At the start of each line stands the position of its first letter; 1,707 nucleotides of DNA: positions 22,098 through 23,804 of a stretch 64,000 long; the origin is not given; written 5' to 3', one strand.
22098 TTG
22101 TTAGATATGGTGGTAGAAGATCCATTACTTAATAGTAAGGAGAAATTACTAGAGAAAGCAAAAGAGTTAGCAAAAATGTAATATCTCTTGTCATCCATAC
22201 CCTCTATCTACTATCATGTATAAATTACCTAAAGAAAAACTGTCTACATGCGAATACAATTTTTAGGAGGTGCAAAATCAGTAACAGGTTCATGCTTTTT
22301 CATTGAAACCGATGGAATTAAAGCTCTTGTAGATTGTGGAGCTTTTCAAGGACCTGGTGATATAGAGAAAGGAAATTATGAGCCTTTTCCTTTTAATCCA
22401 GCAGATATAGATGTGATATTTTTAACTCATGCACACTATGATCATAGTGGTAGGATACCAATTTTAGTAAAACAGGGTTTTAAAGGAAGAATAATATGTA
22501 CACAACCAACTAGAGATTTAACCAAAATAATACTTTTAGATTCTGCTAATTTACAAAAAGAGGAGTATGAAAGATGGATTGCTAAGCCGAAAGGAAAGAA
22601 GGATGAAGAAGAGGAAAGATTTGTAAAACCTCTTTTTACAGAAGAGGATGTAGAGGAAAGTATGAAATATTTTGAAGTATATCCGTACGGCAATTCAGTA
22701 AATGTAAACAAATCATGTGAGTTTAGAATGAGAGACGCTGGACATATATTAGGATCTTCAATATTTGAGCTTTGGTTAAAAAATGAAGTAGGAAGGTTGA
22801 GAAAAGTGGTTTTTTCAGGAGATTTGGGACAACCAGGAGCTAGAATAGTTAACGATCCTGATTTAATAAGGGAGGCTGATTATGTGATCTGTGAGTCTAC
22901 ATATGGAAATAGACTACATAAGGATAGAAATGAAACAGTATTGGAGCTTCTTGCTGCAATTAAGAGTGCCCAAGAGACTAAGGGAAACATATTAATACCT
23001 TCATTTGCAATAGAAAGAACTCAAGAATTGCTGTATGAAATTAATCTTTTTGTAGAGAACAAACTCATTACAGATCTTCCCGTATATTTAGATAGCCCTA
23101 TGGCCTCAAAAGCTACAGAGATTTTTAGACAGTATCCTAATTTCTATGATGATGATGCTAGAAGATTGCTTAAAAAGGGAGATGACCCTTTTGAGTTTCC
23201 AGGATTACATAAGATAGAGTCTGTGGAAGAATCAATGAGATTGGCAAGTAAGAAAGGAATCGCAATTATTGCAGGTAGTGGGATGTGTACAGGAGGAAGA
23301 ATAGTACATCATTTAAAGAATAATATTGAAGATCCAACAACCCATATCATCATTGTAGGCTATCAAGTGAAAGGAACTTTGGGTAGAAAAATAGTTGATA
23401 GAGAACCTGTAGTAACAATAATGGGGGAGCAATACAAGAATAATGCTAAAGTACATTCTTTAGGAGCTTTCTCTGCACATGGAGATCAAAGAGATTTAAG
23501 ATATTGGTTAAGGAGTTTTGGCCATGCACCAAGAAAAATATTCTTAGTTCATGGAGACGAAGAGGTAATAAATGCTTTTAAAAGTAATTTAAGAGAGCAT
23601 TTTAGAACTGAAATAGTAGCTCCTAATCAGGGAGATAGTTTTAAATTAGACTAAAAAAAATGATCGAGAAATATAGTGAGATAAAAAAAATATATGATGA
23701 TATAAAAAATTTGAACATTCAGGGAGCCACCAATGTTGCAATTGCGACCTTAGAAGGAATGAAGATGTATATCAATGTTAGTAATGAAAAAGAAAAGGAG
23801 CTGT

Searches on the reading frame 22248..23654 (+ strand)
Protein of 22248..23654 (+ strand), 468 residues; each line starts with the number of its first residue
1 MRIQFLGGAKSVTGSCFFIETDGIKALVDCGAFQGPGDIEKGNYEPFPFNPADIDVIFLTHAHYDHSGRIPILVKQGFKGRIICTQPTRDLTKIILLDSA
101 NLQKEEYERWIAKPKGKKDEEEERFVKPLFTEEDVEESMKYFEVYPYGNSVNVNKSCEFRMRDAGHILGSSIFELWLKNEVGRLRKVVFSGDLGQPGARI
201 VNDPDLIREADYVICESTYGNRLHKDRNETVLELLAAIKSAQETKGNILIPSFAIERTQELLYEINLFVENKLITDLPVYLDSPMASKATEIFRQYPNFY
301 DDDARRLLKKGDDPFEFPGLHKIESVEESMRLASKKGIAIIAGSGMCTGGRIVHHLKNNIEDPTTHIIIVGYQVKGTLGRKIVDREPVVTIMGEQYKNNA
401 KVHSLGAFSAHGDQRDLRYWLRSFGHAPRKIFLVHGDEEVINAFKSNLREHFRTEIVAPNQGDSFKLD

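Call 55: search_protein_families(library=pfam, proteins=[window:22248-23654:+], max_evalue=0.0001)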
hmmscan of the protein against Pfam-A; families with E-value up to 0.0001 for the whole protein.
window:22248-23654:+ (468 aa): 5 families
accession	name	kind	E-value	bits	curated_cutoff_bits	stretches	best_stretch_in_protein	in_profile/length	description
PF10996.14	Beta-Casp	-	3.2e-39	134.6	27.7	1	258-382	1-120/120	Beta-Casp domain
PF07521.17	RMMBL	-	7.7e-15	55.1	21.6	1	399-459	5-63/63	Zn-dependent metallo-hydrolase RNA specificity domain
PF00753.33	Lactamase_B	-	1.6e-14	54.8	22.7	1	14-122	6-112/196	Metallo-beta-lactamase superfamily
PF12706.13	Lactamase_B_2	-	2.3e-06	27.8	27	1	50-90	27-68/200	Beta-lactamase superfamily domain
PF16661.11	Lactamase_B_6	-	2.3e-06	27.5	27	1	19-176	2-150/193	Metallo-beta-lactamase superfamily domain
